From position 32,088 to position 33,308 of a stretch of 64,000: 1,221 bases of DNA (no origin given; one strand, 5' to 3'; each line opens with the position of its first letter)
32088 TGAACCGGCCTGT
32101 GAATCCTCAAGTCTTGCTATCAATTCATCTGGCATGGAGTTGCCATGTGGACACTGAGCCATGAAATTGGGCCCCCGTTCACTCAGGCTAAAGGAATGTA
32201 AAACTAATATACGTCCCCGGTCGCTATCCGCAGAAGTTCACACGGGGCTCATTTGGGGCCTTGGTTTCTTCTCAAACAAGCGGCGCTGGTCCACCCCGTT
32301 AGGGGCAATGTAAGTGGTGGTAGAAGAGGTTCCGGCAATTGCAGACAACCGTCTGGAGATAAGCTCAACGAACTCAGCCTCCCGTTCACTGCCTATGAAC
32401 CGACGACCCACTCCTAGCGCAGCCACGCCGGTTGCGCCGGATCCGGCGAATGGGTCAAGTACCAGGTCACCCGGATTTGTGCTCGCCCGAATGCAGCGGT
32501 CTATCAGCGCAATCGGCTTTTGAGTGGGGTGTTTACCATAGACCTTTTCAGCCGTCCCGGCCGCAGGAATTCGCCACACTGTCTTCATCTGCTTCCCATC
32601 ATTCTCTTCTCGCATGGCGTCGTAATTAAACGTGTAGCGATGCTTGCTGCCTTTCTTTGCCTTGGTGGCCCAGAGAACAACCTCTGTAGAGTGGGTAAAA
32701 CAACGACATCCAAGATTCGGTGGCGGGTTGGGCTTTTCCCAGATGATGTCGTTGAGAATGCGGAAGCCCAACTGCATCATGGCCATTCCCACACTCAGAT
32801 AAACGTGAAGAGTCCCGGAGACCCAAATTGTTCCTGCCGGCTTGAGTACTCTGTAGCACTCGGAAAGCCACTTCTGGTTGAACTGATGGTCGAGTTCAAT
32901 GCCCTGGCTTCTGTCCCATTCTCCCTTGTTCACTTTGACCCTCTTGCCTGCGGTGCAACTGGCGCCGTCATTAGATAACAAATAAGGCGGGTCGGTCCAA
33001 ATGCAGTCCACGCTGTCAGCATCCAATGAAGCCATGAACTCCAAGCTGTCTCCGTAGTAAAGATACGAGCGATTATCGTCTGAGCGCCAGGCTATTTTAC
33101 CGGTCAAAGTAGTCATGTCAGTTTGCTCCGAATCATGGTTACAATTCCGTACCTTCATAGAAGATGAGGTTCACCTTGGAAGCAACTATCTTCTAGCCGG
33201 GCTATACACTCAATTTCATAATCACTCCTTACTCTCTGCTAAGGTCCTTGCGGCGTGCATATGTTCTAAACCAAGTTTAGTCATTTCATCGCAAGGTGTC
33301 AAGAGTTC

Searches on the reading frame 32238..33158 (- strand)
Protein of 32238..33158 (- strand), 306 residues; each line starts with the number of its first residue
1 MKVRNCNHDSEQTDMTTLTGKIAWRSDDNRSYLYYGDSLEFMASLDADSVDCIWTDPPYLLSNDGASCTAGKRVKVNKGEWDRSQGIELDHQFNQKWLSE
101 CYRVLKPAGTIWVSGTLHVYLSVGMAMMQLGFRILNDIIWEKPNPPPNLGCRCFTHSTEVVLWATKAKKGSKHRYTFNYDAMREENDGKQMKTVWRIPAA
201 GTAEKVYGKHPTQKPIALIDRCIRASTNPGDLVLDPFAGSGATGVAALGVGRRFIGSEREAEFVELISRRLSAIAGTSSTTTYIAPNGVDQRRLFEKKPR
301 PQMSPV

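Call 88: search_protein_families(library=padloc, proteins=[window:32238-33158:-], max_evalue=1e-10)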
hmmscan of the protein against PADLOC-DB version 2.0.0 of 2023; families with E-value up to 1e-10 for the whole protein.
window:32238-33158:- (306 aa): 40 families (the best 25 are shown)
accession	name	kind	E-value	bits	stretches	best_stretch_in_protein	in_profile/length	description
PDLC03371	MTase_II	-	1.7e-87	291.3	1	27-274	7-255/260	Type II methyltransferase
PDLC03216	MTase_II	-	2.1e-74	248.7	1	30-283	11-267/364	Type II methyltransferase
PDLC03738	oMTase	-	3.3e-69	231.4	1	33-279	23-273/376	orphan methyltransferase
PDLC03302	MTase_II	-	2e-46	157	1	29-272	3-261/626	Type II methyltransferase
PDLC03299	MTase_II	-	2.9e-43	146.4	2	186-274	172-260/296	Type II methyltransferase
PDLC03387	MTase_II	-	2.3e-37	126.7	1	122-274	130-278/289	Type II methyltransferase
PDLC03265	MTase_II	-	1.8e-31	107.8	2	205-272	262-329/333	Type II methyltransferase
PDLC03320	MTase_II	-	8.1e-29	98.7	1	187-280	190-283/289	Type II methyltransferase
PDLC03279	MTase_II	-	2.8e-28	96.6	1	20-272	346-585/587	Type II methyltransferase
PDLC03353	MTase_II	-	4.5e-28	96.5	1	31-272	10-251/260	Type II methyltransferase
PDLC03339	MTase_II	-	1.5e-27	94.4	1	183-280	183-280/399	Type II methyltransferase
PDLC03228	MTase_II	-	3.3e-26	90.5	1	209-277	143-211/227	Type II methyltransferase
PDLC03308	MTase_II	-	4.2e-25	86.6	1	30-274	169-398/419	Type II methyltransferase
PDLC03252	MTase_II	-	9.2e-24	82.4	1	119-277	206-359/365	Type II methyltransferase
PDLC03300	MTase_II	-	1.7e-23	81.1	1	92-280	88-285/302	Type II methyltransferase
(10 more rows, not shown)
